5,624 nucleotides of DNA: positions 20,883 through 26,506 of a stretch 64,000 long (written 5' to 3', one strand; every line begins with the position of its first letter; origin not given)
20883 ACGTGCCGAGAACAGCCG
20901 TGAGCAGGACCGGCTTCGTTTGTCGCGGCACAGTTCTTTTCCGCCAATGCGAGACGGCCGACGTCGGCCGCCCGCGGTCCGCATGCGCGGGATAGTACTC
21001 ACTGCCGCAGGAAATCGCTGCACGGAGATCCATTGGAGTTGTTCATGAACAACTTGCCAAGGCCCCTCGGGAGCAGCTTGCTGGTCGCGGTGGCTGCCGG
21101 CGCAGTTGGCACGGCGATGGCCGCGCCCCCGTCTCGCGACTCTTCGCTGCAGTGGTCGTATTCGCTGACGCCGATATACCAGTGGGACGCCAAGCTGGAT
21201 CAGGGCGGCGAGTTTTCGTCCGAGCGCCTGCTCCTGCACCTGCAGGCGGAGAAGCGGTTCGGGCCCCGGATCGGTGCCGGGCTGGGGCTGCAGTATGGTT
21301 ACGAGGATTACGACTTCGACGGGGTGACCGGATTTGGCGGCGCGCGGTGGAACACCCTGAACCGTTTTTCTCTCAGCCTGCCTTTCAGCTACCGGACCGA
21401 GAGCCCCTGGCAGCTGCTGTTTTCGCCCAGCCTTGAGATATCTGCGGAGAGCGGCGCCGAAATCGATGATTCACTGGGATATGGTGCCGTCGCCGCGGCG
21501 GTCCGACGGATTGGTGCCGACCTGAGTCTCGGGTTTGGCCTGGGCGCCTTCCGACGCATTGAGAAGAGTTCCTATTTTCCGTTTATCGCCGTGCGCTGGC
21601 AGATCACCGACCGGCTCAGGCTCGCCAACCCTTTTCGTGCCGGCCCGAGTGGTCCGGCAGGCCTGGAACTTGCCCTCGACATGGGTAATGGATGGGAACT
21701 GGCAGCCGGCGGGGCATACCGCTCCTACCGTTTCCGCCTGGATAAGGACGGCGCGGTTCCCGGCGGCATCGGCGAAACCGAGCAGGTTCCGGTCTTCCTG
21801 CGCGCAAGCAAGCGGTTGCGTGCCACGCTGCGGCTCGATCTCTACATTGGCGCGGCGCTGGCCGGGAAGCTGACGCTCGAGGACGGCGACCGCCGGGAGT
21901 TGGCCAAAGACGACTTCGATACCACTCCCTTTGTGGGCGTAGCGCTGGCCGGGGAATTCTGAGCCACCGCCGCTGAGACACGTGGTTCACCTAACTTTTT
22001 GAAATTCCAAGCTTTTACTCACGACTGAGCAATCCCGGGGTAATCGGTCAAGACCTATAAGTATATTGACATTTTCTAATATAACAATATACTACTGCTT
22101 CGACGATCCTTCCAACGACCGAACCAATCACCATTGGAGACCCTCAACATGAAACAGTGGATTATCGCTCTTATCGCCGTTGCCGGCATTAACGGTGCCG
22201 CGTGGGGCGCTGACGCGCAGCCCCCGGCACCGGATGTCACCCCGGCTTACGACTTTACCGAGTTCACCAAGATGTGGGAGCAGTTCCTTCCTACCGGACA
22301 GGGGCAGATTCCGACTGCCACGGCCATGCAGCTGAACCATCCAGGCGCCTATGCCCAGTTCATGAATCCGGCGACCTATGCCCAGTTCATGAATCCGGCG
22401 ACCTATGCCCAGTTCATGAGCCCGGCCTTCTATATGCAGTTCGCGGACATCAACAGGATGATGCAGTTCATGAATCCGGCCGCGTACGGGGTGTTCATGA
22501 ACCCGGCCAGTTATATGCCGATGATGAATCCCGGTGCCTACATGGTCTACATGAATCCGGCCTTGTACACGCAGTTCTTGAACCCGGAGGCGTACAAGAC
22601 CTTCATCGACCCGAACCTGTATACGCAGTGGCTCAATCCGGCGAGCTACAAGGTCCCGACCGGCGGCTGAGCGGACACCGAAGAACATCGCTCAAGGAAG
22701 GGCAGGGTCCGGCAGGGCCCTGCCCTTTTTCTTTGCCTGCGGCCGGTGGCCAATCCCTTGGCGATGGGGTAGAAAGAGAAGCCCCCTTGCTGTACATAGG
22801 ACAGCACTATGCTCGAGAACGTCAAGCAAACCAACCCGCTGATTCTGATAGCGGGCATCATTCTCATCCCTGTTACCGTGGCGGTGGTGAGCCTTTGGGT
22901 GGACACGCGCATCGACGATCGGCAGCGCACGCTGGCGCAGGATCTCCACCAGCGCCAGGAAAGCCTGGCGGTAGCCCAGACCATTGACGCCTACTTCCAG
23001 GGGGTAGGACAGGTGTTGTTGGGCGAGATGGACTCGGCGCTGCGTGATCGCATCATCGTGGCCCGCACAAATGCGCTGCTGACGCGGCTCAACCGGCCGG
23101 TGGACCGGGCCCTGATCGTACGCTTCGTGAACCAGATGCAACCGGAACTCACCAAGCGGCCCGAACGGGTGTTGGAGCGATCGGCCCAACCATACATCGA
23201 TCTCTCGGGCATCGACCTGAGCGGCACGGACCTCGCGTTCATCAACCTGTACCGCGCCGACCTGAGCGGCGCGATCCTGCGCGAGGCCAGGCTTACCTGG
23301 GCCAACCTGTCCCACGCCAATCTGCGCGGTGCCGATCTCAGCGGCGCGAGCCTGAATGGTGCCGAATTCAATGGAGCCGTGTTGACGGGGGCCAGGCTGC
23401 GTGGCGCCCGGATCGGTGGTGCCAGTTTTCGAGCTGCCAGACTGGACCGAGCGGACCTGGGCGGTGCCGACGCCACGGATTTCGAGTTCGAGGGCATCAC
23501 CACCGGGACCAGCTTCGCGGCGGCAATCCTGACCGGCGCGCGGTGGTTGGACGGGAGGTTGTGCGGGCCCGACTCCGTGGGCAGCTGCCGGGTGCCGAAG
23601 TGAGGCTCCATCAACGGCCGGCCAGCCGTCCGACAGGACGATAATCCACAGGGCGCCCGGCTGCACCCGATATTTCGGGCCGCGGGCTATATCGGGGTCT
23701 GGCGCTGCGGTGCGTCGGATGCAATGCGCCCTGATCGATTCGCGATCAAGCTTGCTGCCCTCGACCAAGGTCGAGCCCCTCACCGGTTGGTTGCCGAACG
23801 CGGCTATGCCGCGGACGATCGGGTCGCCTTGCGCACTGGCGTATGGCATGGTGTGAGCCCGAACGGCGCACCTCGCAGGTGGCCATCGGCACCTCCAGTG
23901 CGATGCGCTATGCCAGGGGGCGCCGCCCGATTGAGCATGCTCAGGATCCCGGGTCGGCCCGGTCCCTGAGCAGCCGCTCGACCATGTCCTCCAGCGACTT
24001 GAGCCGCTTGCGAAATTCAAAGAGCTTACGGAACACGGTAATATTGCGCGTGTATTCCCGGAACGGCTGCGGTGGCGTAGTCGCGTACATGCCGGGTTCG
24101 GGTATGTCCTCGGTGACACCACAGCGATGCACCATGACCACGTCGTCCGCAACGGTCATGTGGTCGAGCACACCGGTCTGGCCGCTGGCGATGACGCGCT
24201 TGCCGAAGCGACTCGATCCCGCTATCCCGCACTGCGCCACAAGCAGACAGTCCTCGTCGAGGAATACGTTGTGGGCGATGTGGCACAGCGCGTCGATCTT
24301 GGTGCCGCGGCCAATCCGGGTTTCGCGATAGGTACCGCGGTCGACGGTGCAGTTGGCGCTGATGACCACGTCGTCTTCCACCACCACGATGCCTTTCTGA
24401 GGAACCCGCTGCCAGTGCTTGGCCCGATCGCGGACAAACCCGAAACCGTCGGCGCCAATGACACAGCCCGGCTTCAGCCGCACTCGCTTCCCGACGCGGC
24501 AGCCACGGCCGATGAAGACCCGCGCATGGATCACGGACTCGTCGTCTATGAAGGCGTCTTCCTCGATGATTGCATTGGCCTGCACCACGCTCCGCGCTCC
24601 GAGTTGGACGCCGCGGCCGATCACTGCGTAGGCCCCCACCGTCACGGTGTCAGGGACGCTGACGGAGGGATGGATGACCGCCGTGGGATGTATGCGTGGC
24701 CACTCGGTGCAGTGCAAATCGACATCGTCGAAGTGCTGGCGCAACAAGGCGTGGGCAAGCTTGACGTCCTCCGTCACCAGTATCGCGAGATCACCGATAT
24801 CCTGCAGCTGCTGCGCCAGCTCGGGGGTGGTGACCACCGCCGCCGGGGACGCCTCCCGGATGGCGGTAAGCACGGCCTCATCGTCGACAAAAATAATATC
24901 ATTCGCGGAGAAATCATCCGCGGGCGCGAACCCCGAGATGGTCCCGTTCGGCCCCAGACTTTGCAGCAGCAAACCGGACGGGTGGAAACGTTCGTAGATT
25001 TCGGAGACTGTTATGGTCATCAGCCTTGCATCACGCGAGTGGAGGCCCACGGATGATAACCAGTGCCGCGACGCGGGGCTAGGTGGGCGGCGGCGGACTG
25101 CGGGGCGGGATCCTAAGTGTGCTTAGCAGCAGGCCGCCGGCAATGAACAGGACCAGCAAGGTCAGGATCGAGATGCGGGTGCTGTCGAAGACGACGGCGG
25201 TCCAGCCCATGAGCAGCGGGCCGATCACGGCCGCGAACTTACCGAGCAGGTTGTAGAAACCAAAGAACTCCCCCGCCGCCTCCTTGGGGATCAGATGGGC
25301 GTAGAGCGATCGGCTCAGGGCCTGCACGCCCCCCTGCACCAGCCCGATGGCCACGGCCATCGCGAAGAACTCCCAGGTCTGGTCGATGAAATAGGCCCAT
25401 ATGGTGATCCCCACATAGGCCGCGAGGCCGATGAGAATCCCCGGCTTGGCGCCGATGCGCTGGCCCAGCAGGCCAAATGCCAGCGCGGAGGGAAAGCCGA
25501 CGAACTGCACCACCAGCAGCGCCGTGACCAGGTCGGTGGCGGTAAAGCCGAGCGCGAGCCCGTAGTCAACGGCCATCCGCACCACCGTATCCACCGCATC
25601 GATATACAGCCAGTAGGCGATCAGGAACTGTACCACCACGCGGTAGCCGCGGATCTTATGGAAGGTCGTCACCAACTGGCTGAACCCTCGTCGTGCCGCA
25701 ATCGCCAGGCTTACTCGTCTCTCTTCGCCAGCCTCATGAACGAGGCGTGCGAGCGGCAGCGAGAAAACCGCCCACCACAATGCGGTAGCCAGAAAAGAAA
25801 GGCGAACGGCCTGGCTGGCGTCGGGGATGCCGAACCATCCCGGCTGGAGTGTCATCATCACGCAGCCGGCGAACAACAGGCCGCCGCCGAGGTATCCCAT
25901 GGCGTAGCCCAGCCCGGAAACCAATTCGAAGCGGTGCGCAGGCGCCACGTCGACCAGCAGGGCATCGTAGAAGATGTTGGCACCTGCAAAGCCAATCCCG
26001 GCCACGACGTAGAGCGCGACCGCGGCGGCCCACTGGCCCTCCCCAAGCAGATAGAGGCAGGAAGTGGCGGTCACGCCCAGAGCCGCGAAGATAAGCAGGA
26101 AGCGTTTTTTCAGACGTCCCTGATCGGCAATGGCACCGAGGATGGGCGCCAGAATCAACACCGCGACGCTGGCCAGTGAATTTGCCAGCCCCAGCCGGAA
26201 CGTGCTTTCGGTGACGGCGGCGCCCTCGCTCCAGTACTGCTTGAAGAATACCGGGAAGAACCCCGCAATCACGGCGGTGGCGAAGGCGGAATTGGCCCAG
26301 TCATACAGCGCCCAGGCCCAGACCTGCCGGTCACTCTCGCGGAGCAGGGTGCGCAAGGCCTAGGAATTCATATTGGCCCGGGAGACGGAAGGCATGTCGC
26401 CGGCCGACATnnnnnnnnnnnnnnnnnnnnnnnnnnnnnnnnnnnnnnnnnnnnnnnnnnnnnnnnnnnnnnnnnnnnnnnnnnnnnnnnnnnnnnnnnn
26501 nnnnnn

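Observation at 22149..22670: Secreted Met/Pro/Tyr nonapeptide-repeat protein, candidate new structural or coat protein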

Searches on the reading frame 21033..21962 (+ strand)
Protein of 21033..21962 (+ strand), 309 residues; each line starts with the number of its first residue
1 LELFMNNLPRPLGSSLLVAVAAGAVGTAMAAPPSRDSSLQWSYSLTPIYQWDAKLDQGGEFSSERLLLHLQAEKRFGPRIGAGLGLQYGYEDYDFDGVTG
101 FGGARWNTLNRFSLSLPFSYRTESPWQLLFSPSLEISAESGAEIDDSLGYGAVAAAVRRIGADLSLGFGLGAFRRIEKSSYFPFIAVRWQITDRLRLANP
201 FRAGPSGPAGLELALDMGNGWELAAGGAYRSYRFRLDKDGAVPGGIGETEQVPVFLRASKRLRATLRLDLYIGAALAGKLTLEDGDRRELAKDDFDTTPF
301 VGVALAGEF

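Call 9: search_protein_families(library=pfam, proteins=[window:21033-21962:+], max_evalue=0.001)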
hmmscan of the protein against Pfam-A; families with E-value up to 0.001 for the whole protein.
window:21033-21962:+ (309 aa): 1 family
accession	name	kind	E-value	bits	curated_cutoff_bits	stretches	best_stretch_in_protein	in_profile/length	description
PF19783.5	DUF6268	-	0.0002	20.9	22.8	1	124-305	97-276/279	Domain of unknown function (DUF6268)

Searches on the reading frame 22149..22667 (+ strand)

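Call 4: search_protein_families(library=pfam, proteins=[window:22149-22667:+], max_evalue=10)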
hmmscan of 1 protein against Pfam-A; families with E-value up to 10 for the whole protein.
window:22149-22667:+ (173 aa): 2 families
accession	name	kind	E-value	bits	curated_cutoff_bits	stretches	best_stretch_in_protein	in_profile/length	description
PF17956.6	NAPRTase_C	-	0.16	12.9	23.3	0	125-141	93-109/111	Nicotinate phosphoribosyltransferase C-terminal domain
PF19258.4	KxYKxGKxW_sig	-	0.19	12.2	23.6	1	2-24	13-35/41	KxYKxGKxW signal peptide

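Call 5: search_protein_families(library=ncbifam, proteins=[window:22149-22667:+], max_evalue=10)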
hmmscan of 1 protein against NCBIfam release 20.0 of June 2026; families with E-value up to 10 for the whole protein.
window:22149-22667:+ (173 aa): 1 family
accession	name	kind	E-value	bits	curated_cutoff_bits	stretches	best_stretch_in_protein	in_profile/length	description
NF038393.1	lipo_LIC_10705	subfamily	0.25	11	100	1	114-136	49-71/178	LIC_10705 family lipoprotein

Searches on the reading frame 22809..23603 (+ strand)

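Call 9: search_protein_families(library=pfam, proteins=[window:22809-23603:+], max_evalue=0.001)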
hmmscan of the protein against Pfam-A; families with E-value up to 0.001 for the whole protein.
window:22809-23603:+ (264 aa): 3 families
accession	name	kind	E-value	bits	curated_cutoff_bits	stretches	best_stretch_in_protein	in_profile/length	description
PF00805.28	Pentapeptide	-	1.9e-36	123.6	20.2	4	160-199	1-40/40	Pentapeptide repeats (8 copies)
PF13576.12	Pentapeptide_3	-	1.1e-16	61.2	27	2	168-211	2-48/48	Pentapeptide repeats (9 copies)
PF13599.13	Pentapeptide_4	-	1e-07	32.3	38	1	139-207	10-78/78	Pentapeptide repeat region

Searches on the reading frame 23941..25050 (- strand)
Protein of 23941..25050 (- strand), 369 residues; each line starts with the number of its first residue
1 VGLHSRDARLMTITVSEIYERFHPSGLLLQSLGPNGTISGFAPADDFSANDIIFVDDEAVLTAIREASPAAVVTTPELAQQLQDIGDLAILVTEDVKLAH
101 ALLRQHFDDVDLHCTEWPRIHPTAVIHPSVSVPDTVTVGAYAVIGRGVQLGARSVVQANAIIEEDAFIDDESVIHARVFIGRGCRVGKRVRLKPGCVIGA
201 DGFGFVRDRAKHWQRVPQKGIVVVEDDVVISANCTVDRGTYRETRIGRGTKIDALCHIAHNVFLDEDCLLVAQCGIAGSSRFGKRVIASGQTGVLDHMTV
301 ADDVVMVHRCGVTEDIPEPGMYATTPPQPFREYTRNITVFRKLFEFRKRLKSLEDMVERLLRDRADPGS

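Call 9: search_protein_families(library=pfam, proteins=[window:23941-25050:-], max_evalue=0.001)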
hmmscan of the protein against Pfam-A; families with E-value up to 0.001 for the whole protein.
window:23941-25050:- (369 aa): 5 families
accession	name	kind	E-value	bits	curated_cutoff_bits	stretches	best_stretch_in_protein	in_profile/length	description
PF00132.30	Hexapep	-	8.3e-20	70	27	3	142-175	2-35/36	Bacterial transferase hexapeptide (six repeats)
PF25084.1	LbH_EIF2B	-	1e-12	48.4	54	1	118-200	16-95/105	EIF2B subunit epsilon LbH domain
PF24894.1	Hexapep_GlmU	-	1.8e-07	31.7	23.3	1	152-224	33-104/104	GlmU-like, C-terminal hexapeptide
PF04613.19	LpxD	-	3.4e-05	24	30.8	1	37-105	3-69/70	UDP-3-O-[3-hydroxymyristoyl] glucosamine N-acyltransferase, LpxD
PF14602.12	Hexapep_2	-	0.00031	20.9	27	0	134-162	6-32/34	Hexapeptide repeat of succinyl-transferase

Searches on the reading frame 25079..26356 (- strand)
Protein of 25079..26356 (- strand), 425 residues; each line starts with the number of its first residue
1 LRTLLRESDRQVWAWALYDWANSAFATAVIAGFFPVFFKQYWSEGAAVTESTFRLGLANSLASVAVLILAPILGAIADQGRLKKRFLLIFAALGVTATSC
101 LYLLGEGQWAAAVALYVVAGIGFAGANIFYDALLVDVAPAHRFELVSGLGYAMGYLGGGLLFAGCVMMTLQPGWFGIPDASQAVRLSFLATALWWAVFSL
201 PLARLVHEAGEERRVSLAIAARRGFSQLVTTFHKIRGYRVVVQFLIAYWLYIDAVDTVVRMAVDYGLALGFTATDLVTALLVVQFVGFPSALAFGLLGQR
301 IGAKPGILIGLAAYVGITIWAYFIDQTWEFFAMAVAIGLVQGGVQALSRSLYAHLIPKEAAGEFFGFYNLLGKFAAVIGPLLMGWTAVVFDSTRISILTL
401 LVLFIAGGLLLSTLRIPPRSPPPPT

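Call 9: search_protein_families(library=pfam, proteins=[window:25079-26356:-], max_evalue=0.001)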
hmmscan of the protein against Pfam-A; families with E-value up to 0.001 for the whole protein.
window:25079-26356:- (425 aa): 3 families
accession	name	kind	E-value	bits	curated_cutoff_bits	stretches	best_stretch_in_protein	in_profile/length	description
PF11700.14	ATG22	-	2.2e-56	192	24.1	3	144-412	191-470/482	Vacuole effluxer Atg22 like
PF07690.21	MFS_1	-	9.8e-21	74.5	33.4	2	264-421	22-180/347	Major Facilitator Superfamily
PF13347.12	MFS_2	-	1.5e-09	37.4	27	1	8-138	222-343/427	MFS/sugar transport protein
